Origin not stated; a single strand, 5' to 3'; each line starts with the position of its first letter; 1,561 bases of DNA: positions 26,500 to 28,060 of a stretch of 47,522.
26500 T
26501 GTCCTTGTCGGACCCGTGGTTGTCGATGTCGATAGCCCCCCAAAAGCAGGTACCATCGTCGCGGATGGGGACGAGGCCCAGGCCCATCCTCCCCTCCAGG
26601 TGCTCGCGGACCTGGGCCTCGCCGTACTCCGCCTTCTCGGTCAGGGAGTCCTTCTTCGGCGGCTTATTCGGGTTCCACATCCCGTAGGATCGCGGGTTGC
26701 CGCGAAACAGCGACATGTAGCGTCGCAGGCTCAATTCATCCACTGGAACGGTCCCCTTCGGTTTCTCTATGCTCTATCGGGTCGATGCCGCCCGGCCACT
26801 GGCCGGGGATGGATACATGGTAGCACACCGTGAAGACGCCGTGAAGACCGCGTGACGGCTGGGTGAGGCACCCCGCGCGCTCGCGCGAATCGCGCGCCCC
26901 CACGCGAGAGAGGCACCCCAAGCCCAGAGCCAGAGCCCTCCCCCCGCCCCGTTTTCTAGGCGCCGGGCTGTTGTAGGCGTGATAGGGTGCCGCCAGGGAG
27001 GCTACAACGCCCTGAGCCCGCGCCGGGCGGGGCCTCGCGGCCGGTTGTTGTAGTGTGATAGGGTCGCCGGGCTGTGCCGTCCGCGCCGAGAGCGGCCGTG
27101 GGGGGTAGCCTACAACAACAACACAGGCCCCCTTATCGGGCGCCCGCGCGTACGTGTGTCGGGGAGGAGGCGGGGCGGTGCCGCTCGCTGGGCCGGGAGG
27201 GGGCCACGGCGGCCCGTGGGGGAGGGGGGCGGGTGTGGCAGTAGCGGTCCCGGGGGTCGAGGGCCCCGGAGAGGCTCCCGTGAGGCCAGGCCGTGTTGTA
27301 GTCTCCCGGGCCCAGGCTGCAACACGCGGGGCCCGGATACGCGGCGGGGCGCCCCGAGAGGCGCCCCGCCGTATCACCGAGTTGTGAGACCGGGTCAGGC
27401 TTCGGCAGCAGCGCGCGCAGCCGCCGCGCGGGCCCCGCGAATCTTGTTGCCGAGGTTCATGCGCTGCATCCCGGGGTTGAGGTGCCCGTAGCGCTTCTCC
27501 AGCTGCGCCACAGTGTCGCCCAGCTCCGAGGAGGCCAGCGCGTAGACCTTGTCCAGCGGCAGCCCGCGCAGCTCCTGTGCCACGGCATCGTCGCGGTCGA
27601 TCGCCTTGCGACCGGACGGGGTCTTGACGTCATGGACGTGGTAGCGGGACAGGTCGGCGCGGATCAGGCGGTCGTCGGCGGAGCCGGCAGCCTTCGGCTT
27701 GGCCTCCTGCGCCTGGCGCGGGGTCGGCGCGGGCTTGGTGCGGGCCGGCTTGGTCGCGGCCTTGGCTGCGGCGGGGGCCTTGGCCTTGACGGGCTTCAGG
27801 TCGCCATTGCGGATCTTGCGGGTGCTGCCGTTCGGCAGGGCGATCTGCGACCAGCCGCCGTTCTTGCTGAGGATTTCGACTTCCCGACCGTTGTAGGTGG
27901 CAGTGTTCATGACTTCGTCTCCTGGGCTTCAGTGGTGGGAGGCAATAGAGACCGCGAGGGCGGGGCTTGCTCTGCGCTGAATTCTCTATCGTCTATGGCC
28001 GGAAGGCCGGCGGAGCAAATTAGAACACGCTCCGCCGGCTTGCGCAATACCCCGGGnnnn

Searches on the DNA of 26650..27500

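Call 103: search_rna_families(source=window, start=26650, end=27500, threshold=evalue, max_evalue=5)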
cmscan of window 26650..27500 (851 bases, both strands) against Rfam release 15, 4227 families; matches with E-value up to 5: 7.
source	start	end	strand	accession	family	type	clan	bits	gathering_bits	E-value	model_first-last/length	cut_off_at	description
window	27325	27389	+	RF03438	mir-1956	Gene; miRNA;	-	24.1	95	0.065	1-65/65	no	mir-1956 microRNA precursor family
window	26855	26928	-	RF03518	mir-1893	Gene; miRNA;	-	21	94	0.5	1-83/83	no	mir-1893 microRNA precursor family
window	27342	27374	+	RF01759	sucC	Cis-reg;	-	19.2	50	0.27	9-40/70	no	sucC RNA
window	27292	27326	+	RF01791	F6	Gene; sRNA;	-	17.2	46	4.2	11-47/57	no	F6 TB sRNA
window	27251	27314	+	RF02804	PyrR206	Gene; snRNA; snoRNA; HACA-box;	-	17.1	46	2.8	1-60/60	no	Pyrobaculum sRNA 206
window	27332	27381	+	RF03606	mir-2071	Gene; miRNA;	-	16.6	100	1.2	1-74/74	no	mir-2071 microRNA precursor family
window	27298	27377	+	RF02791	CcsR1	Gene; sRNA;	-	15.9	65.3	0.48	1-83/83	no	Conserved CCUCCUCCC motif stress-induced RNA 1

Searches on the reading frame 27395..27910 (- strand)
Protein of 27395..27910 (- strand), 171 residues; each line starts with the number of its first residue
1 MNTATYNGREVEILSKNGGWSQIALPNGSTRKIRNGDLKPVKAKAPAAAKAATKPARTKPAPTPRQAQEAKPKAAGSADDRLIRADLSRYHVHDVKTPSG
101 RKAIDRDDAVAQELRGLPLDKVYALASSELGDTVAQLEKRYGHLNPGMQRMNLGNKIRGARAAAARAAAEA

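Call 19: search_protein_families(library=pfam, proteins=[window:27395-27910:-], max_evalue=0.01)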
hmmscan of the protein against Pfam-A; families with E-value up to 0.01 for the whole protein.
window:27395-27910:- (171 aa): 0 families

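Call 20: search_protein_families(library=phrogs, proteins=[window:27395-27910:-], max_evalue=0.001)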
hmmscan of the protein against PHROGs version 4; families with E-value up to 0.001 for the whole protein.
window:27395-27910:- (171 aa): 1 family
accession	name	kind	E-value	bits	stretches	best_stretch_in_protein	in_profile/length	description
phrog_8941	-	unknown function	8.3e-15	56.1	1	81-169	7-93/230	-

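Call 111: search_protein_families(library=pfam, proteins=[window:27395-27910:-], max_evalue=5)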
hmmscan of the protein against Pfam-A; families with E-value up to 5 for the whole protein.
window:27395-27910:- (171 aa): 2 families
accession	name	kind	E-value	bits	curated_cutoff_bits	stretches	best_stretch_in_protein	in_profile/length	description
PF08239.17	SH3_3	-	0.023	15.3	27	1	6-30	20-45/54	Bacterial SH3 domain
PF23795.1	SH3_YKFC_2nd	-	0.03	14.6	27.4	0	13-37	29-53/57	YKFC SH3b2 domain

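Call 112: search_solved_structures(query=window:27395-27910:-, max_evalue=5)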
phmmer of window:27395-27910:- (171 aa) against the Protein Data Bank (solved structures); distinct sequences matched with E-value up to 5: 0.
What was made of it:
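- Tried and rejected: The 171-aa protein upstream of B has no Pfam or PDB sequence match (calls 111, 112).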
